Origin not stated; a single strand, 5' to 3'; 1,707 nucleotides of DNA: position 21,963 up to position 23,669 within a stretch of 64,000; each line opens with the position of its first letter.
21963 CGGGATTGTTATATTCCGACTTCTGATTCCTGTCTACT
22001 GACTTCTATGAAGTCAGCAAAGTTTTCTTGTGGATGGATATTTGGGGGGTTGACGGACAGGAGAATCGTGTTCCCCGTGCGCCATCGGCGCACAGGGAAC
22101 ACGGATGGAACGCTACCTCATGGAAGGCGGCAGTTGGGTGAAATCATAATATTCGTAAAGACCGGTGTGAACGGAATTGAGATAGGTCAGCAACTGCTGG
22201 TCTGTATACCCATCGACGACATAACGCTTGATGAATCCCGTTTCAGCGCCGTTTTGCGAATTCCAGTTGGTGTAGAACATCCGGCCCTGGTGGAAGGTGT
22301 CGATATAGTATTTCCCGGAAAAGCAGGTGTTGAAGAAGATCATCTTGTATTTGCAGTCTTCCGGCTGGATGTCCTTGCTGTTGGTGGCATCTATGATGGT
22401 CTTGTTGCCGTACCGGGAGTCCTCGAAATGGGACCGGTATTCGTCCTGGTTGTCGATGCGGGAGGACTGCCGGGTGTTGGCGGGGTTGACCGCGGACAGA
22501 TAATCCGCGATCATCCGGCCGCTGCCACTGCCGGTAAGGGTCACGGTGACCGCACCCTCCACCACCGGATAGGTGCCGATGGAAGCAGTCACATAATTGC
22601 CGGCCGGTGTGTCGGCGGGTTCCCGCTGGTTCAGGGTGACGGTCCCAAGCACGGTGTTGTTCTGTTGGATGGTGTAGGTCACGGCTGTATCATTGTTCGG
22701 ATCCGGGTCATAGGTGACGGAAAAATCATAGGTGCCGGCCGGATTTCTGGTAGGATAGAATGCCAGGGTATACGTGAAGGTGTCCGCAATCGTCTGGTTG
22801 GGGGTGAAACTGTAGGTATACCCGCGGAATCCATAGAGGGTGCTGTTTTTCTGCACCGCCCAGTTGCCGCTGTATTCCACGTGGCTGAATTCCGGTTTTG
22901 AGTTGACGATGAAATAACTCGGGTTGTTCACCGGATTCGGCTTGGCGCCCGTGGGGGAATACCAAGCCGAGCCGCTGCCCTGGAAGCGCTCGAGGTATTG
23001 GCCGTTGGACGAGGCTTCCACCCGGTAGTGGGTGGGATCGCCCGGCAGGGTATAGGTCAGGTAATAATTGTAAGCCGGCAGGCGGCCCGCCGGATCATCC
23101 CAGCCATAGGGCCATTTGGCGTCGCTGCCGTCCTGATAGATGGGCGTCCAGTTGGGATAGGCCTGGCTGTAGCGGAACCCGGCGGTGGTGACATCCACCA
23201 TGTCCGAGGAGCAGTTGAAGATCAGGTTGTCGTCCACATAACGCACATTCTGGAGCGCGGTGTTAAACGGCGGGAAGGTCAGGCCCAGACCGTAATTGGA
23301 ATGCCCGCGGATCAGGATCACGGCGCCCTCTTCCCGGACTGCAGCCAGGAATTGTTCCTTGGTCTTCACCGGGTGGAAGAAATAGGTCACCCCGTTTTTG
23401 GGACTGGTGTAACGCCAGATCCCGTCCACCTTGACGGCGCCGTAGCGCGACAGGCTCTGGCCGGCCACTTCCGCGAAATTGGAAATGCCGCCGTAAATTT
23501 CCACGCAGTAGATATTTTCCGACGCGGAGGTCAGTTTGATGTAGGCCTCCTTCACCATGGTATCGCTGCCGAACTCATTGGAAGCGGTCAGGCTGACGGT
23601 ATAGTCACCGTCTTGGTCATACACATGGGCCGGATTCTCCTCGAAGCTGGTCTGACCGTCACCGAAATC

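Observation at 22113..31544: Three tandem secreted paralogs with a 1-2-3 gradient of a 666-bp CBD-like+PKD module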

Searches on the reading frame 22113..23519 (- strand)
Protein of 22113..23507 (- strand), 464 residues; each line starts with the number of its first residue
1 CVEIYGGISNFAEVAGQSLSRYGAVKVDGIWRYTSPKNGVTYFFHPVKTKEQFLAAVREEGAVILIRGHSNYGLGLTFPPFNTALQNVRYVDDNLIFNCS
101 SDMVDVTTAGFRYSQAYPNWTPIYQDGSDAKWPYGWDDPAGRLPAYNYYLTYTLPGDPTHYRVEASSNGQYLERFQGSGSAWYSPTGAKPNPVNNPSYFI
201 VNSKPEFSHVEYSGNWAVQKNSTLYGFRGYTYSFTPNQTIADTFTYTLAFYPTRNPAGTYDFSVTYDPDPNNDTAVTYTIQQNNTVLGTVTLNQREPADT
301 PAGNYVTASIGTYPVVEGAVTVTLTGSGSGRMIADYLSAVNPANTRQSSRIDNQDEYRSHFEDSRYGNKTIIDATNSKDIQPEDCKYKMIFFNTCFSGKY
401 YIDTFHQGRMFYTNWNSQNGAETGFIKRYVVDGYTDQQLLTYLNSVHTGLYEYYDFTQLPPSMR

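Call 8: find_homologous_proteins(query=window:22116-23504:-)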
Query seq(463 aa) (463 aa): 4 proteins with E <= 0.001 among 5052 candidates.
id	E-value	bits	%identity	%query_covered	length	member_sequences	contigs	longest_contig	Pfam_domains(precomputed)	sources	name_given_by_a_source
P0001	0.0e+0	1077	100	100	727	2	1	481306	PF00801.27,PF25275.2,PF18911.7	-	-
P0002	4.9e-58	215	31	100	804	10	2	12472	PF00801.27,PF25275.2,PF18911.7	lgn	-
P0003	2.6e-57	213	36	96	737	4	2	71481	PF25275.2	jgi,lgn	jgi:hypothetical protein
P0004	4.9e-26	110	33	48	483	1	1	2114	PF00801.27,PF25275.2,PF18911.7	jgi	jgi:PKD repeat protein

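Call 24: find_related_loci(query=A1, collection=genome_contigs, flank=10000)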
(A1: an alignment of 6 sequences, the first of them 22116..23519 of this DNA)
Query A1 (468 aa) in genome_contigs; peptide patterns used: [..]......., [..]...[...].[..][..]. (x = any residue, [..] = any of these).
74 stretches matched a pattern; 50 encode a relative of the query (tblastn E <= 1e-3); 47 distinct loci.
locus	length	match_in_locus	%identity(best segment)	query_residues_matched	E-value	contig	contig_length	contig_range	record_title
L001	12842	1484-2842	33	1-468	8e-70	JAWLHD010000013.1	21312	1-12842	MAG: Anaerohalosphaeraceae bacterium isolate 30dZY2.bin.36 NODE_3021_length_21312_cov_3.273747, whole genome shotgun seq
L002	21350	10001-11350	34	1-468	7e-65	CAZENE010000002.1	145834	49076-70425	MAG TPA_asm: uncultured Syntrophorhabdus sp. isolate SRP192927_co10_462 genome assembly, contig: NODE_22_length_145834_c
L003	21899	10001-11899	39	1-468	2e-64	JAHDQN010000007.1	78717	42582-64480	MAG: Deltaproteobacteria bacterium isolate SM3-B3m k141_34833, whole genome shotgun sequence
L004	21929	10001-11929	37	1-468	4e-64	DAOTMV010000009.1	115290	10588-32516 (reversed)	MAG TPA_asm: Anaerohalosphaeraceae bacterium isolate AMR_MDS_2912 NODE_147_length_115290_cov_15.191183, whole genome sho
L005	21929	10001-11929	38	1-468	4e-63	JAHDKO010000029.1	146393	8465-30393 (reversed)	MAG: Deltaproteobacteria bacterium isolate LM3-B1m k141_8536, whole genome shotgun sequence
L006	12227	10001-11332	33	1-464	5e-62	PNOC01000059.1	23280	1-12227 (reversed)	MAG: Thermodesulfovibrio sp. isolate SW.3.86 SW_1001216_23280, whole genome shotgun sequence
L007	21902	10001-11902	37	1-468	1e-61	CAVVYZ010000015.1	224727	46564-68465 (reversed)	MAG: uncultured delta proteobacterium isolate MFD03899.bin.2.22 genome assembly, contig: contig_39328, whole genome shot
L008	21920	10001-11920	38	1-468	9e-61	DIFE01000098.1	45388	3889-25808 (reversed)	MAG TPA_asm: Deltaproteobacteria bacterium UBA5756 UBA5756_contig_13053, whole genome shotgun sequence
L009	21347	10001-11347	32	1-464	6e-59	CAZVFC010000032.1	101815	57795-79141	MAG TPA_asm: uncultured Verrucomicrobiota bacterium isolate binchicken_co66_227 genome assembly, contig: NODE_378_length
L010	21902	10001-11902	36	1-468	9e-58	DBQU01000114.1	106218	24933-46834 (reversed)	MAG TPA_asm: Deltaproteobacteria bacterium UBA1386 UBA1386_contig_4840, whole genome shotgun sequence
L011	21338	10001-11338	31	1-464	1e-57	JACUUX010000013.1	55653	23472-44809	MAG: Nitrospirae bacterium isolate Kmv42 NODE_207_length_55653_cov_92.617234, whole genome shotgun sequence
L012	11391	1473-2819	32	1-464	7e-57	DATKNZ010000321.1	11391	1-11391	MAG TPA_asm: Candidatus Acidoferrum sp. isolate SMAG_U14751 k141_572147, whole genome shotgun sequence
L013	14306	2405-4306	36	1-468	8e-57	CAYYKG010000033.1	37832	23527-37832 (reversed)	MAG TPA_asm: uncultured Syntrophorhabdus sp. isolate SRP241326_co4_217 genome assembly, contig: NODE_1644_length_37832_c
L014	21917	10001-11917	36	1-468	6e-57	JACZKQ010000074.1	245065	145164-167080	MAG: Phycisphaerae bacterium isolate MAG49 planctomycetaceae_1_contig_593950, whole genome shotgun sequence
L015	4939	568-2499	35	1-468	3e-56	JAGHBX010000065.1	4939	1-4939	MAG: Planctomycetota bacterium isolate AUK267 PB_MBMC_221_c_000000000258, whole genome shotgun sequence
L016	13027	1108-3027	37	1-468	3e-55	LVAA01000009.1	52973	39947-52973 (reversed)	MAG: Syntrophobacterales bacterium Delta_02 Delta_02_contig_2055, whole genome shotgun sequence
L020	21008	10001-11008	34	1-341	3e-52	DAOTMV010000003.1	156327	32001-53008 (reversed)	MAG TPA_asm: Anaerohalosphaeraceae bacterium isolate AMR_MDS_2912 NODE_71_length_156327_cov_15.461279, whole genome shot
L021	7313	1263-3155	34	1-468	4e-52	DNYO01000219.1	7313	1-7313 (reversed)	MAG TPA_asm: Deltaproteobacteria bacterium isolate UBA8936 contig_10958, whole genome shotgun sequence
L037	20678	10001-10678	42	1-220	9e-41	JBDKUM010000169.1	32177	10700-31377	MAG: Phycisphaerales bacterium isolate 8_bin.133 c_000000728672, whole genome shotgun sequence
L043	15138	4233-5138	37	1-297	3e-37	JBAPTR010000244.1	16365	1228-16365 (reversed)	MAG: Desulfatiglandaceae bacterium isolate MFD01219_ilm_asm_bin15 k127_164833, whole genome shotgun sequence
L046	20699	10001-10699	38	1-227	2e-35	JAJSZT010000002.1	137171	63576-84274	MAG: Deltaproteobacteria bacterium isolate CR9063A Ga0402054_002, whole genome shotgun sequence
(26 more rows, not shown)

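Call 25: search_protein_representatives(protein=window:22113-23507:-)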
Query: 464 residues. Proteins with E-value up to 0.001 (for the whole library): 313; up to 1e-10: 144; up to 1e-30: 96. The best 150 are listed.
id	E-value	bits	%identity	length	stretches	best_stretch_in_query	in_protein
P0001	0.0e+00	1081.3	88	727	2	1-464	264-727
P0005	6.3e-208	707.7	65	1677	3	1-342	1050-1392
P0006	1.8e-184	630.4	58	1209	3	1-340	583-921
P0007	2.9e-84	300.0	45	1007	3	14-298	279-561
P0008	2.2e-78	280.6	38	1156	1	11-464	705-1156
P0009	2.1e-76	274.0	37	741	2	20-462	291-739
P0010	6.5e-71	256.0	41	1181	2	21-338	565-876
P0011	7.2e-69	249.2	40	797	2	14-339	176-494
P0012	1.6e-68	248.0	41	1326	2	18-338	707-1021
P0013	2.9e-68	247.2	38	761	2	19-337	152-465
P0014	8.2e-68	245.7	41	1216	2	23-343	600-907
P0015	1.2e-67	245.1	37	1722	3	17-340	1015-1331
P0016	2.0e-67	244.4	39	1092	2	16-338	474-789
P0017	2.5e-67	244.2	39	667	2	18-344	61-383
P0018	7.4e-66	239.3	37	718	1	4-464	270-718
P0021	5.5e-62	226.5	41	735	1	5-462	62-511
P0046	1.0e-47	179.4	40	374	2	19-202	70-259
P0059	5.0e-43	164.0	40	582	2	19-203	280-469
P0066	9.6e-42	159.8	41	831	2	19-203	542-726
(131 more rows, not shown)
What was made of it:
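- Tried and rejected: The exhaustive representative search was needed to see the family (call 25).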

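Call 26: predict_structure(alignment_id=A1)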
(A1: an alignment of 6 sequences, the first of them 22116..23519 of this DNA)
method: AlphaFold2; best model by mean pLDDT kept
length: 468 residues; sequences in the alignment: 6
mean_pLDDT: 46.0   pTM: 0.38
mean pLDDT of the five models: 46.0, 43.9, 43.8, 43.7, 42.3
residues with pLDDT >= 90: 16; 70-90: 65; 50-70: 105; < 50: 282
segments of 3 or more residues with pLDDT < 50: 8-13, 72-194, 204-245, 256-258, 357-438, 448-468
pLDDT, mean of each block of 10 residues (from residue 1): 59 54 65 76 73 58 57 33 29 29 23 23 25 25 27 30 36 38 37 51 43 27 24 25 49 58 84 74 88 86 56 87 74 65 72 49 24 26 32 28 25 25 29 45 51 34 34
secondary structure, 60 per line:
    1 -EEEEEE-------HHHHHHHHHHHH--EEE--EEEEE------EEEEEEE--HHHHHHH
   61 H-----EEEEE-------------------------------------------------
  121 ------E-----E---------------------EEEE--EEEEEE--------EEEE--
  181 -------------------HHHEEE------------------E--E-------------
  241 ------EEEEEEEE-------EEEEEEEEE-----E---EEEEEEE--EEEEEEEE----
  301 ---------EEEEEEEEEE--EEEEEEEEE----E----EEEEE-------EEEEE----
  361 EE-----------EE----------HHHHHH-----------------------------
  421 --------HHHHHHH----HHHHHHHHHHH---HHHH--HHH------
elements in order: E2-7 H15-26 E29-31 E34-38 E45-51 H54-61 E67-71 E155-158 E161-166 E175-178 E203-205 E247-254 E262-270 E280-286 E289-296 E310-319 E322-330 E340-344 E352-356 H386-391 H429-435 H440-450 H454-457
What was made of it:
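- Tried and rejected: The first AF2 run, with a 6-sequence alignment, was unusable (pLDDT 46, call 26).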

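Call 31: search_solved_structures(query=A2, max_evalue=10, show_alignments=3)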
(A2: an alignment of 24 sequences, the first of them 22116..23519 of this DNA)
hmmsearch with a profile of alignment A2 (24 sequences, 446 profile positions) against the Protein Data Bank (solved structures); distinct sequences matched with E-value up to 10: 10.
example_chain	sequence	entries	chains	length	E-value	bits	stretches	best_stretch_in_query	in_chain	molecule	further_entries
6f2p_A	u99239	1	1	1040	2.7e-22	82.4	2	213-335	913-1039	Paenibacillus xanthan lyase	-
2vzp_A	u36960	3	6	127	0.015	17.3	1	225-290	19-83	EXO-BETA-D-GLUCOSAMINIDASE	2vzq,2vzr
4e4s_A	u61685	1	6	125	0.061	15.3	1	241-323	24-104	Tumor necrosis factor ligand superfamily member 18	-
4db5_A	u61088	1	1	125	0.12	14.3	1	244-322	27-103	Tumor necrosis factor ligand superfamily member 18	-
8su8_A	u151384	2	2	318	0.14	14.1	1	349-419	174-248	Krev interaction trapped protein 1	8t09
8t7v_A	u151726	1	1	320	0.14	14.1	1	349-419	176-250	Krev interaction trapped protein 1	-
3u7d_A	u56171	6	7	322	0.14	14.1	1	349-419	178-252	Krev interaction trapped protein 1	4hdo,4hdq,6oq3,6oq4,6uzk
4dxa_B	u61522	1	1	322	0.14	14.1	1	349-419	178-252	Krev interaction trapped protein 1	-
3to4_D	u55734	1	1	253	0.17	13.8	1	234-320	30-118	NKT Vbeta2 (MOUSE VARIABLE DOMAIN, HUMAN CONSTANT DOMAIN)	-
5d68_A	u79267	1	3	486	0.29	13.1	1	349-419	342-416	Krev interaction trapped protein 1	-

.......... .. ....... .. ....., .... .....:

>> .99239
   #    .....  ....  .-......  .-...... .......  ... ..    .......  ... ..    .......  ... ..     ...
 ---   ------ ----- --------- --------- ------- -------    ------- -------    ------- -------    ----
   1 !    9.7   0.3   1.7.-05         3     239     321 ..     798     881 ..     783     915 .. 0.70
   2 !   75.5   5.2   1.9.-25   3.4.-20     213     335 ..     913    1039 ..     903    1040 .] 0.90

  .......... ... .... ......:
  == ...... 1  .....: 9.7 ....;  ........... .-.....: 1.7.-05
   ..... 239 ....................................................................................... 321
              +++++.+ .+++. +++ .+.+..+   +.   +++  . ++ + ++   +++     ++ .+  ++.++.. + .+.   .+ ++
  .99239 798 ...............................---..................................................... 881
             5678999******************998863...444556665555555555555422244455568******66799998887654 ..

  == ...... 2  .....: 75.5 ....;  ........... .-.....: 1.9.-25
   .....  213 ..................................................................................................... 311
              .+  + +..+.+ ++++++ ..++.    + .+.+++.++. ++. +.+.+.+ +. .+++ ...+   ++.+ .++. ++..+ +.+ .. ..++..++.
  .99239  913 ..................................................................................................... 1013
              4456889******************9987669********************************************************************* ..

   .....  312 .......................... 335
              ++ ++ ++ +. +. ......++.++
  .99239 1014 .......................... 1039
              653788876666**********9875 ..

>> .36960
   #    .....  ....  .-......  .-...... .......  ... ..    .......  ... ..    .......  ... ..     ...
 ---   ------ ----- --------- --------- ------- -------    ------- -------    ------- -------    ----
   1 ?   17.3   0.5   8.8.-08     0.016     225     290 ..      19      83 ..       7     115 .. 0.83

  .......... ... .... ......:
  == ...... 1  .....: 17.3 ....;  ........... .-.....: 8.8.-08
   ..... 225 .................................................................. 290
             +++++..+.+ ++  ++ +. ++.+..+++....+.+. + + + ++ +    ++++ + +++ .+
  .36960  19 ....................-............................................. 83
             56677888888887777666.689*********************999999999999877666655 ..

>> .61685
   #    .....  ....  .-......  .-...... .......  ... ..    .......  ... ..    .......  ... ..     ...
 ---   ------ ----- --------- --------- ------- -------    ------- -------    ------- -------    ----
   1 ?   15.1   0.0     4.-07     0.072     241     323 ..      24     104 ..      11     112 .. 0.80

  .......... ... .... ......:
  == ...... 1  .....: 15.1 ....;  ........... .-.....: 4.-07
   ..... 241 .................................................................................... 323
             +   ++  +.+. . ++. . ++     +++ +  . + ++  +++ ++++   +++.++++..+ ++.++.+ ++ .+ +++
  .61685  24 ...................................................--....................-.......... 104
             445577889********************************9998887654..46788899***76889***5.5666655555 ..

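Call 32: find_homologous_proteins(query=A2, max_evalue=1e-10)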
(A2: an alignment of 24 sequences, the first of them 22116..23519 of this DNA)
Query A2 (24 sequences) (468 aa, profile of the alignment): 7 proteins with E <= 1e-10 among 6210 candidates.
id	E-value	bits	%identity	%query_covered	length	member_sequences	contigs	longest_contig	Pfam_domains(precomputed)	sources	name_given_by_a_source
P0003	6.2e-185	633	36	100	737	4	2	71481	PF25275.2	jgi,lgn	jgi:hypothetical protein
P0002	1.5e-172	593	31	100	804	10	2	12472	PF00801.27,PF25275.2,PF18911.7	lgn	-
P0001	8.3e-172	590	100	100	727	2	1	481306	PF00801.27,PF25275.2,PF18911.7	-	-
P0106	2.1e-160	552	26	95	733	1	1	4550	PF25275.2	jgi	jgi:hypothetical protein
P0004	1.7e-110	388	33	47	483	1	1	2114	PF00801.27,PF25275.2,PF18911.7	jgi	jgi:PKD repeat protein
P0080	5.1e-32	129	62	25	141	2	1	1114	-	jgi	jgi:hypothetical protein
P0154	1.8e-31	128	29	23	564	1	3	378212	PF25275.2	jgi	-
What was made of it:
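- Tried and rejected: find_homologous_proteins returned only 3-7 relatives (calls 8, 32).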

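Call 34: search_protein_families(library=pfam, proteins=[P0005, P0006, P0007, P0008, P0009, P0018, P0046, P0059, P0066, P0021], max_evalue=0.001)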
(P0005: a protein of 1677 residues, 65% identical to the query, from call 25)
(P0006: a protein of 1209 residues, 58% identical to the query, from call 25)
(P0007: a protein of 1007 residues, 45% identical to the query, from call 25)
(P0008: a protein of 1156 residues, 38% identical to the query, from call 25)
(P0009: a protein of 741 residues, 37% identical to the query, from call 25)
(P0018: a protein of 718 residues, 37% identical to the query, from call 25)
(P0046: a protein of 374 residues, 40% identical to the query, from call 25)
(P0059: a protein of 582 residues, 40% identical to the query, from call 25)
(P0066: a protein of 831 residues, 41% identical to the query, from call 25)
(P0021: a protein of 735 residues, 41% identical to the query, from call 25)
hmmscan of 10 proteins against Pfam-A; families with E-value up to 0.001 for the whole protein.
P0005 (1677 aa): 7 families
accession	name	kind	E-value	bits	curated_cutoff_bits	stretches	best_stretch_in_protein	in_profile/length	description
PF18911.6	PKD_4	-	4.1e-73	241.9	27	6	961-1039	2-83/85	PKD domain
PF00801.26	PKD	-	5.3e-72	238.3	23.5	8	1407-1471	11-76/80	PKD domain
PF25275.1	Golvesin_C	-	5.9e-72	240.4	31.6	4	829-954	1-131/132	Golvesin C-terminal domain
PF22352.2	K319L-like_PKD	-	4.3e-23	81.6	27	2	480-544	9-79/84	K319L-like, PKD domain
PF07495.19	Y_Y_Y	-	1.2e-06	28.8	26.6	0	513-552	26-64/65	Y_Y_Y domain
PF01833.30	TIG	-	6.7e-05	23.2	20.9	0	560-632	2-77/84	IPT/TIG domain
PF14347.11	DUF4399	-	0.00027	21.7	28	0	791-817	57-85/91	Domain of unknown function (DUF4399)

P0006 (1209 aa): 7 families
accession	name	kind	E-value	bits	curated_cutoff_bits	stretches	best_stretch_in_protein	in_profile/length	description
PF18911.6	PKD_4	-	2e-59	198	27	3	494-573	3-84/85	PKD domain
PF25275.1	Golvesin_C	-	1.3e-48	164.9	31.6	3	363-487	1-131/132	Golvesin C-terminal domain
PF00801.26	PKD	-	1.2e-42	144.2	23.5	4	501-565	6-73/80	PKD domain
PF19077.6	Big_13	-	3e-07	31.3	27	0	321-354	66-100/102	Bacterial Ig-like domain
PF16820.11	PKD_3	-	5.3e-05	23.4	26.3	0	525-559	34-68/68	PKD-like domain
PF18981.6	InlK_D3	-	0.00019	21.9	25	0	976-1000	45-69/75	Internalin K domain (D3/D4)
PF13750.12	Big_3_3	-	0.0008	19.5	27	0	320-372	6-57/157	Bacterial Ig-like domain (group 3)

P0007 (1007 aa): 5 families
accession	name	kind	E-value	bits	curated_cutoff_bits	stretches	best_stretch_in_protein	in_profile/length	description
PF25275.1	Golvesin_C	-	6.7e-53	178.7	31.6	3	49-171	3-131/132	Golvesin C-terminal domain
PF18911.6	PKD_4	-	1.2e-49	166.7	27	3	177-257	2-85/85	PKD domain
PF00801.26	PKD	-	8.9e-32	109.4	23.5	3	748-805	17-76/80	PKD domain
PF24107.1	DUF7382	-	1.2e-05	25.5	27.4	0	15-31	18-34/65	Domain of unknown function (DUF7382)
PF18981.6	InlK_D3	-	0.00084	19.8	25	0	229-252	47-70/75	Internalin K domain (D3/D4)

P0008 (1156 aa): 6 families
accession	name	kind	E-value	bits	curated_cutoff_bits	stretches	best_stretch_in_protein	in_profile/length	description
PF02368.24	Big_2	-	9e-43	144.6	22.8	5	304-369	5-66/79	Bacterial Ig-like domain (group 2)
PF25275.1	Golvesin_C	-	5.1e-41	140.3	31.6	2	477-599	2-131/132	Golvesin C-terminal domain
PF18911.6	PKD_4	-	1.4e-17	63.9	27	1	628-684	28-84/85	PKD domain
PF00801.26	PKD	-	2.1e-10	40.9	23.5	1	624-678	17-75/80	PKD domain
PF22359.2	Big-like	-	4.8e-09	36.8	27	0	162-193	4-35/48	Bacterial Ig-like domain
PF12985.13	DUF3869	-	1.2e-05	25.9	24.5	0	84-121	33-70/85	Domain of unknown function (DUF3869)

P0009 (741 aa): 1 family
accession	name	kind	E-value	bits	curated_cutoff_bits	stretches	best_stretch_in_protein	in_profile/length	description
PF25275.1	Golvesin_C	-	2.5e-35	121.9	31.6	2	41-169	1-131/132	Golvesin C-terminal domain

P0018 (718 aa): 1 family
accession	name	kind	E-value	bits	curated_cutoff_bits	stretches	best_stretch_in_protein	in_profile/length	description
PF25275.1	Golvesin_C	-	8.2e-37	126.6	31.6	2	468-594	8-130/132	Golvesin C-terminal domain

P0046 (374 aa): 0 families

P0059 (582 aa): 4 families
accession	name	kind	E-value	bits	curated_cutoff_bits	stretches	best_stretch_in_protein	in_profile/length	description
PF25275.1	Golvesin_C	-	2.2e-21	76.7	31.6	1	32-160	2-131/132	Golvesin C-terminal domain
PF00801.26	PKD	-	8.4e-08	32.6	23.5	1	179-246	8-75/80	PKD domain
PF18911.6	PKD_4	-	3.3e-06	27.5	27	1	174-249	6-81/85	PKD domain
PF22352.2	K319L-like_PKD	-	9.1e-06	26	27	1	183-246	9-78/84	K319L-like, PKD domain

P0066 (831 aa): 4 families
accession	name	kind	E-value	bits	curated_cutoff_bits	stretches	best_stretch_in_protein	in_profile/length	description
PF25275.1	Golvesin_C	-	1.3e-68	229.6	31.6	3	252-376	1-131/132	Golvesin C-terminal domain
PF00801.26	PKD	-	8.1e-09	35.8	23.5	1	170-241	7-78/80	PKD domain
PF18911.6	PKD_4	-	1.5e-07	31.8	27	1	161-245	3-85/85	PKD domain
PF22352.2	K319L-like_PKD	-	7.4e-07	29.5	27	1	177-240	11-80/84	K319L-like, PKD domain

P0021 (735 aa): 1 family
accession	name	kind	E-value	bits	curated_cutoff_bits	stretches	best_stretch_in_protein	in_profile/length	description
PF25275.1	Golvesin_C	-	1.3e-31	109.8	31.6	1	263-388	5-131/132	Golvesin C-terminal domain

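Call 38: find_encoding_contigs(protein=P0003, flank=10000, max_places=3)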
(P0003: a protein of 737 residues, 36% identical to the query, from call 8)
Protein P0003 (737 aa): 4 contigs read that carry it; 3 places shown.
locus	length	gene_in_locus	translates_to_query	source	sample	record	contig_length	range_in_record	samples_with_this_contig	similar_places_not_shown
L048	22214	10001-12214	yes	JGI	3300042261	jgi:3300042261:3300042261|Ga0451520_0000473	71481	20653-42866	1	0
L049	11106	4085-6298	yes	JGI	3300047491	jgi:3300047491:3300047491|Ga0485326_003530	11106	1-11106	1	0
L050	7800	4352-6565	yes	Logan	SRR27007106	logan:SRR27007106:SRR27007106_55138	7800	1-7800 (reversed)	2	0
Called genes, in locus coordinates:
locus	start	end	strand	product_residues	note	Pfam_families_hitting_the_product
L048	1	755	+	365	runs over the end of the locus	PF13439:Glyco_transf_4, PF13579:Glyco_trans_4_4, PF20706:GT4-conflict, PF00534:Glycos_transf_1, PF13692:Glyco_trans_1_4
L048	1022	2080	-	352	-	PF00852:Glyco_transf_10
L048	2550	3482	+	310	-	-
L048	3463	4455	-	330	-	-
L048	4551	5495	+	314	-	-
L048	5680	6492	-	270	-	PF13489:Methyltransf_23, PF07021:MetW (faint), PF08241:Methyltransf_11, PF08242:Methyltransf_12, PF13649:Methyltransf_25, PF13847:Methyltransf_31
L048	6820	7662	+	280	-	-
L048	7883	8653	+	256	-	PF13646:HEAT_2 (faint)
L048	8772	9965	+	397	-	PF13616:Rotamase_3, PF00639:Rotamase, PF13145:Rotamase_2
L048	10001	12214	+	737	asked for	PF25275:Golvesin_C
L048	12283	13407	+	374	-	PF07610:DUF1573, PF22544:HYDIN_VesB_CFA65-like_Ig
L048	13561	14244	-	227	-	PF01569:PAP2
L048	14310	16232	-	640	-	-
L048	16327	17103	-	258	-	PF01509:TruB_N, PF16198:TruB_C_2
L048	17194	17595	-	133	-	PF02033:RBFA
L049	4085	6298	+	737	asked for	PF25275:Golvesin_C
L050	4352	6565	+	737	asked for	PF25275:Golvesin_C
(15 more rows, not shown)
